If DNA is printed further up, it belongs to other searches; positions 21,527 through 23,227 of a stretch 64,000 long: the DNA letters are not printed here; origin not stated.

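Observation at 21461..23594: Unannotated Cys-rich precursor peptide plus radical-SAM/SPASM maturase: a candidate RiPP cluster in a tRNA-Gln-adjacent AT-rich island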

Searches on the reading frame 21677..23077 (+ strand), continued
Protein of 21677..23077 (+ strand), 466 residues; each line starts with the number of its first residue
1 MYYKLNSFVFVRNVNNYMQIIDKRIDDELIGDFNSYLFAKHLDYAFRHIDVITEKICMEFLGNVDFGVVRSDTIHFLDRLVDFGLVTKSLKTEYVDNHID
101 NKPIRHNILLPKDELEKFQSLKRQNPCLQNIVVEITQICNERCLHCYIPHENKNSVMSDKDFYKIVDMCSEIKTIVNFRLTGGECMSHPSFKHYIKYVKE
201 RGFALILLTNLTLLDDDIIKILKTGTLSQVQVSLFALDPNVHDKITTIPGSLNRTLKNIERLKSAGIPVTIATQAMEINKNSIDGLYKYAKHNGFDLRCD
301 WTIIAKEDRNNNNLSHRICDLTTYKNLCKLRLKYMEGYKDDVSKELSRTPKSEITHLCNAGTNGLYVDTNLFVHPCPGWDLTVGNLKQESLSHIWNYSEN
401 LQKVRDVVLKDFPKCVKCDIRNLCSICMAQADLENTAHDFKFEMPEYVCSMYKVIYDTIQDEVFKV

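Call 39: predict_structure(alignment_id=A1)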
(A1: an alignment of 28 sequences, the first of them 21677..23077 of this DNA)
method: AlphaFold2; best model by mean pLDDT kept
length: 466 residues; sequences in the alignment: 28
mean_pLDDT: 89.8   pTM: 0.88
mean pLDDT of the five models: 89.8, 89.5, 89.1, 88.9, 87.9
residues with pLDDT >= 90: 338; 70-90: 97; 50-70: 26; < 50: 5
segments of 3 or more residues with pLDDT < 50: none
pLDDT, mean of each block of 10 residues (from residue 1): 93 94 89 94 93 94 92 95 90 58 61 90 89 85 54 85 98 95 83 97 93 93 94 93 87 95 94 93 97 93 84 90 97 93 92 86 92 91 96 96 93 92 90 87 93 97 91
secondary structure, 60 per line:
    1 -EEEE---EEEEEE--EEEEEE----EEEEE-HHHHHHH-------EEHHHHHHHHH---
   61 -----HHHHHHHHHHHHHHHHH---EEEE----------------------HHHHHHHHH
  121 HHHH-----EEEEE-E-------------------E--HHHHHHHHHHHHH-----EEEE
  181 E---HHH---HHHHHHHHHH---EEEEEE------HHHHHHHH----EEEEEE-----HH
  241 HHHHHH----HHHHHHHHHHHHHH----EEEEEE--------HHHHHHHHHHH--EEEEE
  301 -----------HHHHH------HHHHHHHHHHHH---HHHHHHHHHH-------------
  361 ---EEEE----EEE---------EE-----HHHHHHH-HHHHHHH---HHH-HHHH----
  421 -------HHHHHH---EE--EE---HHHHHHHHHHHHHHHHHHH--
elements in order: E2-5 E9-14 E17-22 E27-31 H33-39 H49-57 H66-82 E86-89 H112-124 E130-134 H159-171 E177-181 H191-200 E204-209 H216-223 E228-233 H239-246 H251-264 E269-274 H283-293 E296-300 H312-316 H323-334 H338-347 E364-367 E372-374 H391-397 H399-405 H413-416 H428-433 H446-464

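Call 41: fold_search(model_id=the predicted structure, library=pdb)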
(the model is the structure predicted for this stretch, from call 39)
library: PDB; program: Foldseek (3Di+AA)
matches with E <= 10: 1661; with E <= 0.001: 118
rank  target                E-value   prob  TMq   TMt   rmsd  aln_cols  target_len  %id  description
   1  5v1q_B                4.9e-18  1.00  0.60  0.63   8.7       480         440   14  Crystal structure of Streptococcus suis SuiB (released 2017-08-30)
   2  5v1s_B                5.2e-18  1.00  0.60  0.65   7.6       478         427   15  Crystal structure of Streptococcus suis SuiB bound to S-adenosylmethionine (released 2017-08-30)
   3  5v1t_A                8.7e-18  1.00  0.62  0.65   8.4       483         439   15  Crystal structure of Streptococcus suis SuiB bound to precursor peptide SuiA (released 2017-08-30)
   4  5v1s_A                1.3e-16  1.00  0.61  0.66   7.4       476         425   15  Crystal structure of Streptococcus suis SuiB bound to S-adenosylmethionine (released 2017-08-30)
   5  5v1q_A                1.9e-16  1.00  0.57  0.61   7.7       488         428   14  Crystal structure of Streptococcus suis SuiB (released 2017-08-30)
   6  5why_B                2.3e-15  1.00  0.52  0.57  18.5       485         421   16  Structural Insights into Thioether Bond Formation in the Biosynthesis of Sactipeptides (released 2017-07-26)
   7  6efn                  3.6e-14  1.00  0.52  0.62   9.9       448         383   14  Structure of a RiPP maturase, SkfB (released 2018-10-24)
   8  8vpo                  1.4e-13  1.00  0.52  0.53  16.9       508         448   14  X-Ray Crystal Structure of TigE from Paramaledivibacter caminithermalis (released 2024-02-07)
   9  4k37_B                2.3e-13  1.00  0.56  0.69   5.1       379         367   17  Native anSMEcpe with bound AdoMet (released 2013-05-08)
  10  4k36_A                7.0e-13  1.00  0.57  0.68   5.0       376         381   17  His6 tagged anSMEcpe with bound AdoMet (released 2013-05-08)
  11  5why_A                8.3e-13  1.00  0.50  0.55  18.5       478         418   15  Structural Insights into Thioether Bond Formation in the Biosynthesis of Sactipeptides (released 2017-07-26)
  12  4k39_A                8.8e-13  1.00  0.56  0.70   4.9       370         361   18  Native anSMEcpe with bound AdoMet and Cp18Cys peptide (released 2013-05-08)
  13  4k38_B                2.3e-12  1.00  0.57  0.71   4.9       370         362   18  Native anSMEcpe with bound AdoMet and Kp18Cys peptide (released 2013-05-08)
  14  4k36_B                3.0e-12  1.00  0.57  0.70   5.1       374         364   18  His6 tagged anSMEcpe with bound AdoMet (released 2013-05-08)
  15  4k39_B                3.1e-12  1.00  0.56  0.71   4.9       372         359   18  Native anSMEcpe with bound AdoMet and Cp18Cys peptide (released 2013-05-08)
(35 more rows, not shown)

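Call 43: find_encoding_contigs(protein=window:21677-23077:+, flank=3000, max_places=3)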
Protein window:21677-23077:+ (466 aa): 4 contigs read that carry it; 2 places shown.
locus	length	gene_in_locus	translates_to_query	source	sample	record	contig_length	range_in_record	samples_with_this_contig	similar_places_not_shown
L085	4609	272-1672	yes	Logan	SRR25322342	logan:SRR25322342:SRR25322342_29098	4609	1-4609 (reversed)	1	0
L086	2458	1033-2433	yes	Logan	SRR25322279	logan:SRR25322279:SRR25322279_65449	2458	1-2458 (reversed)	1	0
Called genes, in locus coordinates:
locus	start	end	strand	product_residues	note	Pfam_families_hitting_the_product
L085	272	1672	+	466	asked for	PF04055:Radical_SAM, PF13186:SPASM (weak)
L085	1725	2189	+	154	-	-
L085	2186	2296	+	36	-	-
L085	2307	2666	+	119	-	-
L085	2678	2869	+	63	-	PF13717:Zn_ribbon_4 (faint), PF09723:Zn_ribbon_8 (weak)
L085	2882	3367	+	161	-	-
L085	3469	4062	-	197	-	PF00583:Acetyltransf_1, PF13508:Acetyltransf_7, PF13673:Acetyltransf_10 (weak)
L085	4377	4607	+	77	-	?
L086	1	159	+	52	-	?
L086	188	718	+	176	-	-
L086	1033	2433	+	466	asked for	PF04055:Radical_SAM, PF13186:SPASM (weak)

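Call 44: find_encoding_contigs(protein=P0014, flank=8000, max_places=6)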
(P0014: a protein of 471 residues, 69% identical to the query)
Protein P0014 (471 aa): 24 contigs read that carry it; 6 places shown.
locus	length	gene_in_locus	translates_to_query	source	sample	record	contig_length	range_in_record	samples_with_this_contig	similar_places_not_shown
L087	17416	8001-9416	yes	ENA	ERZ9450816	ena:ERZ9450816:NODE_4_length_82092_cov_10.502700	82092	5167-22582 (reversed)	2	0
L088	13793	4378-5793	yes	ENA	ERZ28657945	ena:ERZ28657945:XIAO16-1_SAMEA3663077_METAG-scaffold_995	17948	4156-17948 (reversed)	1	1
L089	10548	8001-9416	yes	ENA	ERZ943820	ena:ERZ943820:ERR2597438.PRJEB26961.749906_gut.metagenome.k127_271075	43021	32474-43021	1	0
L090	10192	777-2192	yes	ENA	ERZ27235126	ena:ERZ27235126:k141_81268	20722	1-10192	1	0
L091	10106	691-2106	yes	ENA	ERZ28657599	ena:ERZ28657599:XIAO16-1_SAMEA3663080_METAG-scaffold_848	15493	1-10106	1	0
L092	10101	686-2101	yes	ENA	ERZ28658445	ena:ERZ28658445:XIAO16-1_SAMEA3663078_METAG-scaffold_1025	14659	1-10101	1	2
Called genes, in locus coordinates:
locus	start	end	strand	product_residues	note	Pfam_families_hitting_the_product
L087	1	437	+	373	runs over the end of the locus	PF01408:GFO_IDH_MocA, PF02894:GFO_IDH_MocA_C (weak), PF22725:GFO_IDH_MocA_C3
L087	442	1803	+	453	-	PF01554:MatE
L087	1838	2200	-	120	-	PF00665:rve, PF13683:rve_3, PF13333:rve_2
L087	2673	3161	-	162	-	PF13518:HTH_28 (weak)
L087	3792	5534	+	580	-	PF14903:WG_beta_rep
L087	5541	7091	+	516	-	-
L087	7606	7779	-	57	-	-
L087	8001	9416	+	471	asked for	PF04055:Radical_SAM, PF13186:SPASM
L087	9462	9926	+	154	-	-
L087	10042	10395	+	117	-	-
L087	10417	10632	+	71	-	-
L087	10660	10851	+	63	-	PF09723:Zn_ribbon_8 (faint)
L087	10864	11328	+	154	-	-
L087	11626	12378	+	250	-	PF20194:DUF6557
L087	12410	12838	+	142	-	-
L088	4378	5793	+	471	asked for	PF04055:Radical_SAM, PF13186:SPASM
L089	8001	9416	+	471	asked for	PF04055:Radical_SAM, PF13186:SPASM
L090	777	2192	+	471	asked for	PF04055:Radical_SAM, PF13186:SPASM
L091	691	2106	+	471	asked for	PF04055:Radical_SAM, PF13186:SPASM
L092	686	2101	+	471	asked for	PF04055:Radical_SAM, PF13186:SPASM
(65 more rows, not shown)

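Call 45: search_protein_families(library=pfam, alignment_id=A1, max_evalue=1)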
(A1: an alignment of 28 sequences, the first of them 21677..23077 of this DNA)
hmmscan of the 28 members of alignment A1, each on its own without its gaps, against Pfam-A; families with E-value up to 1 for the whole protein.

A. member 1, window:21677-23077:+ (466 aa): 3 families
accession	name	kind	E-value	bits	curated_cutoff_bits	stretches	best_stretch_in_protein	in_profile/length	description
PF04055.27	Radical_SAM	-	2e-22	80.5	29.5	1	133-272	1-147/166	Radical SAM superfamily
PF13186.11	SPASM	-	2.2e-07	31.5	21.5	1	358-419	1-67/67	Iron-sulfur cluster-binding domain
PF19238.5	Radical_SAM_2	-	0.0017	18.5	26.7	1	206-271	59-120/151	Radical SAM-like domain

B. families by the number of members that match (of 28 scanned): 34 families (the first 25 are shown)
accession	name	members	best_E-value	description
PF04055.27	Radical_SAM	28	2.7e-27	Radical SAM superfamily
PF13186.11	SPASM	28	1.5e-09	Iron-sulfur cluster-binding domain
PF19238.5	Radical_SAM_2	22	3.6e-05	Radical SAM-like domain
PF05402.18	PqqD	8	0.0047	Coenzyme PQQ synthesis protein D (PqqD)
PF24455.1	DUF7571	4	0.18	Family of unknown function (DUF7571)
PF13353.11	Fer4_12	3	0.007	4Fe-4S single cluster domain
PF19181.5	DUF5863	2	0.0051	Family of unknown function (DUF5863)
PF25068.1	ARM_TT21_4th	2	0.1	Tetratricopeptide repeat protein 21 forth ARM domain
PF09372.15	PRANC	2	0.35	PRANC domain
PF19006.5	DUF5735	1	0.032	Family of unknown function (DUF5735)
PF07749.17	ERp29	1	0.036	Endoplasmic reticulum protein ERp29, C-terminal domain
PF09556.15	RE_HaeIII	1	0.042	HaeIII restriction endonuclease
PF08282.18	Hydrolase_3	1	0.047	haloacid dehalogenase-like hydrolase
PF16117.10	DUF4833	1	0.049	Domain of unknown function (DUF4833)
PF17176.10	tRNA_bind_3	1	0.072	tRNA-binding domain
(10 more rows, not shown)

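Call 54: search_protein_families(library=ncbifam, proteins=[P0079, P0106, P0117, P0110, P0107], max_evalue=0.1)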
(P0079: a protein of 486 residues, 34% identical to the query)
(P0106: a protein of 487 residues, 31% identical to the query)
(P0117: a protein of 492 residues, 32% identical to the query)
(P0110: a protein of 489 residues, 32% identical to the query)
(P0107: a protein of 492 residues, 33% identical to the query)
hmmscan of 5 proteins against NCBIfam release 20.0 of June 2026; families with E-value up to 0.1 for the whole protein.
P0079 (486 aa): 71 families (the best 25 are shown)
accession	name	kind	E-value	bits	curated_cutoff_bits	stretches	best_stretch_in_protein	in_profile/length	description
TIGR04055.1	rSAM_NirJ2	equivalog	3.2e-33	115.6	500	1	144-445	6-308/326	putative heme d1 biosynthesis radical SAM protein NirJ2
TIGR04545.1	rSAM_ahbD_hemeb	equivalog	7.3e-32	111.1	500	2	143-302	5-166/339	heme b synthase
TIGR04053.2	TIGR04053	equivalog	1.3e-27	97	395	2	132-304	4-179/366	TIGR04053 family radical SAM/SPASM domain-containing protein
TIGR04340.1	rSAM_ACGX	hypoth_equivalog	8e-27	94.3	400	1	138-441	3-320/341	radical SAM/SPASM domain protein, ACGX system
NF050035.1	rSAM_WgK_link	exception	1e-26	93.9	650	2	140-296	11-166/367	radical SAM/SPASM peptide maturase WgkB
TIGR03962.1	mycofact_rSAM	equivalog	1.7e-26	93.2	265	1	142-464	16-334/339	mycofactocin radical SAM maturase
TIGR04051.1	rSAM_NirJ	equivalog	8.9e-26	90.7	515.45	2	143-303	7-168/354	heme d1 biosynthesis radical SAM protein NirJ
TIGR04303.1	GeoRSP_rSAM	equivalog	1.4e-25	90.5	400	1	144-437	11-302/325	GeoRSP system radical SAM/SPASM protein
TIGR04250.1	SCM_rSAM_ScmE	equivalog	2e-25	89.5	400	1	141-438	6-324/358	SynChlorMet cassette radical SAM/SPASM protein ScmE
NF047865.1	rSAM_PapB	equivalog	4.8e-22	78.6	340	1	144-453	9-327/330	PapB family radical SAM/SPASM ranthipeptide maturase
TIGR04317.1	W_rSAM_matur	equivalog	1.3e-21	77.1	380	1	142-438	8-320/349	tungsten cofactor oxidoreductase radical SAM maturase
TIGR04546.1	rSAM_ahbC_deAc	equivalog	1.8e-21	76.4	650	2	142-338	43-239/390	12,18-didecarboxysiroheme deacetylase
TIGR04403.1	rSAM_skfB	equivalog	2.2e-21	76.1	300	1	136-431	102-384/402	sporulation killing factor system radical SAM maturase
TIGR04054.1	rSAM_NirJ1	equivalog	3.1e-21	75.4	650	2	143-311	41-210/387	putative heme d1 biosynthesis radical SAM protein NirJ1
TIGR04082.1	rSAM_for_selen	equivalog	5.5e-21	74.9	350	2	114-300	171-358/516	thio(seleno)oxazole modification radical SAM maturase SbtM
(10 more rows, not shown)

P0106 (487 aa): 64 families (the best 25 are shown)
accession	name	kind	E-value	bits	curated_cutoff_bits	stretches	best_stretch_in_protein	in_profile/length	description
TIGR04545.1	rSAM_ahbD_hemeb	equivalog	2.5e-31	109.3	500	1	157-457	4-323/339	heme b synthase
TIGR04055.1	rSAM_NirJ2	equivalog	6.6e-28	98.2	500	1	159-457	6-309/326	putative heme d1 biosynthesis radical SAM protein NirJ2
TIGR04303.1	GeoRSP_rSAM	equivalog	5.6e-27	95.2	400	2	158-317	10-168/325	GeoRSP system radical SAM/SPASM protein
TIGR04053.2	TIGR04053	equivalog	9e-27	94.3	395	2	157-330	12-191/366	TIGR04053 family radical SAM/SPASM domain-containing protein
NF050035.1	rSAM_WgK_link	exception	4.9e-26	91.6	650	2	150-327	8-183/367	radical SAM/SPASM peptide maturase WgkB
TIGR04250.1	SCM_rSAM_ScmE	equivalog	2.1e-25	89.4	400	2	155-309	5-161/358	SynChlorMet cassette radical SAM/SPASM protein ScmE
TIGR04051.1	rSAM_NirJ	equivalog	2.6e-24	85.8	515.45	2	160-322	9-172/354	heme d1 biosynthesis radical SAM protein NirJ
TIGR04317.1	W_rSAM_matur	equivalog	2.8e-24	85.9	380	1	152-451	3-322/349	tungsten cofactor oxidoreductase radical SAM maturase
TIGR02109.1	PQQ_syn_pqqE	equivalog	5.9e-24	84.7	381.35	1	155-446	9-306/358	pyrroloquinoline quinone biosynthesis protein PqqE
TIGR04251.1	SCM_rSAM_ScmF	equivalog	2.4e-23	83.1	400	1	153-314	4-170/353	SynChlorMet cassette radical SAM/SPASM protein ScmF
TIGR03962.1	mycofact_rSAM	equivalog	7.2e-23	81.3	265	2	155-316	14-176/339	mycofactocin radical SAM maturase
TIGR04340.1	rSAM_ACGX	hypoth_equivalog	7.9e-23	81.2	400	2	155-317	5-173/341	radical SAM/SPASM domain protein, ACGX system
NF012164.0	AlbA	equivalog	4.6e-22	78.1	850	1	155-457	115-417/442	subtilosin maturase AlbA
TIGR04347.1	pseudo_SAM_Halo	equivalog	5.2e-22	78.6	525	2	157-311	42-197/390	TIGR04347 family pseudo-SAM/SPASM protein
NF045574.1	sacti_mat_StsB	exception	4.1e-21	75.4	625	1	148-454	91-388/466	StsB family radical SAM/SPASM domain sactipeptide maturase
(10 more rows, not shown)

P0117 (492 aa): 62 families (the best 25 are shown)
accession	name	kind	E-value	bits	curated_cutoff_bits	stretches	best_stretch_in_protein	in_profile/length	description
TIGR04545.1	rSAM_ahbD_hemeb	equivalog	3.9e-29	102.1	500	1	157-472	4-335/339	heme b synthase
TIGR04055.1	rSAM_NirJ2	equivalog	6.4e-28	98.2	500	1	159-458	6-310/326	putative heme d1 biosynthesis radical SAM protein NirJ2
TIGR02109.1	PQQ_syn_pqqE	equivalog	1.9e-26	92.9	381.35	1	154-446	8-306/358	pyrroloquinoline quinone biosynthesis protein PqqE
TIGR04053.2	TIGR04053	equivalog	4.2e-26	92.1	395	2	156-319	11-179/366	TIGR04053 family radical SAM/SPASM domain-containing protein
TIGR04303.1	GeoRSP_rSAM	equivalog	5.1e-26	92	400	1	158-449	10-303/325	GeoRSP system radical SAM/SPASM protein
TIGR04051.1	rSAM_NirJ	equivalog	2e-25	89.5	515.45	2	159-319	8-169/354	heme d1 biosynthesis radical SAM protein NirJ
TIGR04250.1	SCM_rSAM_ScmE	equivalog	4.5e-25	88.3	400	2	154-305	4-157/358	SynChlorMet cassette radical SAM/SPASM protein ScmE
TIGR04317.1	W_rSAM_matur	equivalog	7.6e-25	87.7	380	1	152-451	3-322/349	tungsten cofactor oxidoreductase radical SAM maturase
TIGR04340.1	rSAM_ACGX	hypoth_equivalog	4.9e-24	85.2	400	1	154-452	4-320/341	radical SAM/SPASM domain protein, ACGX system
NF050035.1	rSAM_WgK_link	exception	1.2e-23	83.7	650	2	155-316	11-174/367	radical SAM/SPASM peptide maturase WgkB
TIGR03962.1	mycofact_rSAM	equivalog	1.4e-23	83.7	265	2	154-315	13-175/339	mycofactocin radical SAM maturase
TIGR04403.1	rSAM_skfB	equivalog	6.8e-22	77.8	300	1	155-426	106-373/402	sporulation killing factor system radical SAM maturase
TIGR03977.1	rSAM_pair_HxsC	equivalog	1e-21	77.1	267.9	1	157-312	29-189/292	His-Xaa-Ser system radical SAM maturase HxsC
NF045574.1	sacti_mat_StsB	exception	1.4e-21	76.9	625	1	149-448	92-391/466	StsB family radical SAM/SPASM domain sactipeptide maturase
NF001199.0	PRK00164.2-1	equivalog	1.7e-21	76.7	231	1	151-399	10-267/308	GTP 3',8-cyclase MoaA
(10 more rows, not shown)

P0110 (489 aa): 62 families (the best 25 are shown)
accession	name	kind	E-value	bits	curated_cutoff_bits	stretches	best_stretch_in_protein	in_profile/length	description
TIGR04545.1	rSAM_ahbD_hemeb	equivalog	1.7e-29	103.3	500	2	157-311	4-160/339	heme b synthase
TIGR04055.1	rSAM_NirJ2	equivalog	4.1e-26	92.3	500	1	159-467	6-318/326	putative heme d1 biosynthesis radical SAM protein NirJ2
TIGR04303.1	GeoRSP_rSAM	equivalog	1.2e-25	90.8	400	1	157-449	9-303/325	GeoRSP system radical SAM/SPASM protein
TIGR04053.2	TIGR04053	equivalog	1.7e-25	90.1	395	2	155-313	10-173/366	TIGR04053 family radical SAM/SPASM domain-containing protein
TIGR04251.1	SCM_rSAM_ScmF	equivalog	2.2e-23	83.2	400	1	155-473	6-340/353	SynChlorMet cassette radical SAM/SPASM protein ScmF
TIGR02109.1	PQQ_syn_pqqE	equivalog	2.8e-23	82.4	381.35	1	153-446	7-306/358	pyrroloquinoline quinone biosynthesis protein PqqE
TIGR04051.1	rSAM_NirJ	equivalog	3.7e-23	82.1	515.45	2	159-304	8-154/354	heme d1 biosynthesis radical SAM protein NirJ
NF050035.1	rSAM_WgK_link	exception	1.2e-22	80.5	650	2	154-310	10-168/367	radical SAM/SPASM peptide maturase WgkB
TIGR04250.1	SCM_rSAM_ScmE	equivalog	2.5e-22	79.3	400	2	155-304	5-156/358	SynChlorMet cassette radical SAM/SPASM protein ScmE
TIGR04317.1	W_rSAM_matur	equivalog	8e-22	77.8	380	1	152-451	3-322/349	tungsten cofactor oxidoreductase radical SAM maturase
TIGR04340.1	rSAM_ACGX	hypoth_equivalog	7.3e-21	74.7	400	2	156-356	6-208/341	radical SAM/SPASM domain protein, ACGX system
TIGR03962.1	mycofact_rSAM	equivalog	1.1e-20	74.1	265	2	153-311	12-171/339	mycofactocin radical SAM maturase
TIGR03977.1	rSAM_pair_HxsC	equivalog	1.9e-20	73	267.9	1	159-315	31-192/292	His-Xaa-Ser system radical SAM maturase HxsC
TIGR04054.1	rSAM_NirJ1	equivalog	5.7e-20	71.3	650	2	158-317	41-201/387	putative heme d1 biosynthesis radical SAM protein NirJ1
TIGR04546.1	rSAM_ahbC_deAc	equivalog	1.4e-19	70.2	650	2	158-303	44-190/390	12,18-didecarboxysiroheme deacetylase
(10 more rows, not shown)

P0107 (492 aa): 59 families (the best 25 are shown)
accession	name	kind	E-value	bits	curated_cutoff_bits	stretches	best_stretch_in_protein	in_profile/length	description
TIGR04545.1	rSAM_ahbD_hemeb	equivalog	3.4e-29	102.3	500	1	157-472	4-335/339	heme b synthase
NF050035.1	rSAM_WgK_link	exception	1.1e-26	93.7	650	2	155-320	11-178/367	radical SAM/SPASM peptide maturase WgkB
TIGR04055.1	rSAM_NirJ2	equivalog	1.8e-26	93.4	500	1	159-459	6-311/326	putative heme d1 biosynthesis radical SAM protein NirJ2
TIGR04303.1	GeoRSP_rSAM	equivalog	1.8e-25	90.2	400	1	158-449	10-303/325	GeoRSP system radical SAM/SPASM protein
TIGR04317.1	W_rSAM_matur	equivalog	7.1e-25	87.8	380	1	152-451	3-322/349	tungsten cofactor oxidoreductase radical SAM maturase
TIGR04053.2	TIGR04053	equivalog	8.2e-25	87.8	395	2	156-320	11-180/366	TIGR04053 family radical SAM/SPASM domain-containing protein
TIGR04340.1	rSAM_ACGX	hypoth_equivalog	6e-24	84.9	400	2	156-356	6-208/341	radical SAM/SPASM domain protein, ACGX system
TIGR04051.1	rSAM_NirJ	equivalog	1.1e-23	83.8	515.45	2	159-318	8-168/354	heme d1 biosynthesis radical SAM protein NirJ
TIGR04250.1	SCM_rSAM_ScmE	equivalog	1.2e-23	83.7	400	2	155-304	5-156/358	SynChlorMet cassette radical SAM/SPASM protein ScmE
TIGR04251.1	SCM_rSAM_ScmF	equivalog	2e-23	83.3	400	1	152-315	3-171/353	SynChlorMet cassette radical SAM/SPASM protein ScmF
TIGR02109.1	PQQ_syn_pqqE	equivalog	1.3e-22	80.2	381.35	1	154-446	8-306/358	pyrroloquinoline quinone biosynthesis protein PqqE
TIGR03962.1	mycofact_rSAM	equivalog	2.3e-21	76.4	265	2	155-315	14-175/339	mycofactocin radical SAM maturase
TIGR02668.1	moaA_archaeal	equivalog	1.6e-20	73.3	325.25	1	151-413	8-279/303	GTP 3',8-cyclase MoaA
NF001199.0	PRK00164.2-1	equivalog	1.9e-20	73.2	231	1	151-408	10-276/308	GTP 3',8-cyclase MoaA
TIGR03977.1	rSAM_pair_HxsC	equivalog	4.8e-20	71.6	267.9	1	157-320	29-197/292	His-Xaa-Ser system radical SAM maturase HxsC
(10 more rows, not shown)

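Call 73: find_related_loci(query=A1, collection=viral_contigs, flank=6000)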
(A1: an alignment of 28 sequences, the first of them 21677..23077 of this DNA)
Query A1 (466 aa) in viral_contigs; peptide patterns used: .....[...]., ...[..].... (x = any residue, [..] = any of these).
56 stretches matched a pattern, but none encodes a relative of the query by tblastn (E <= 1e-3).
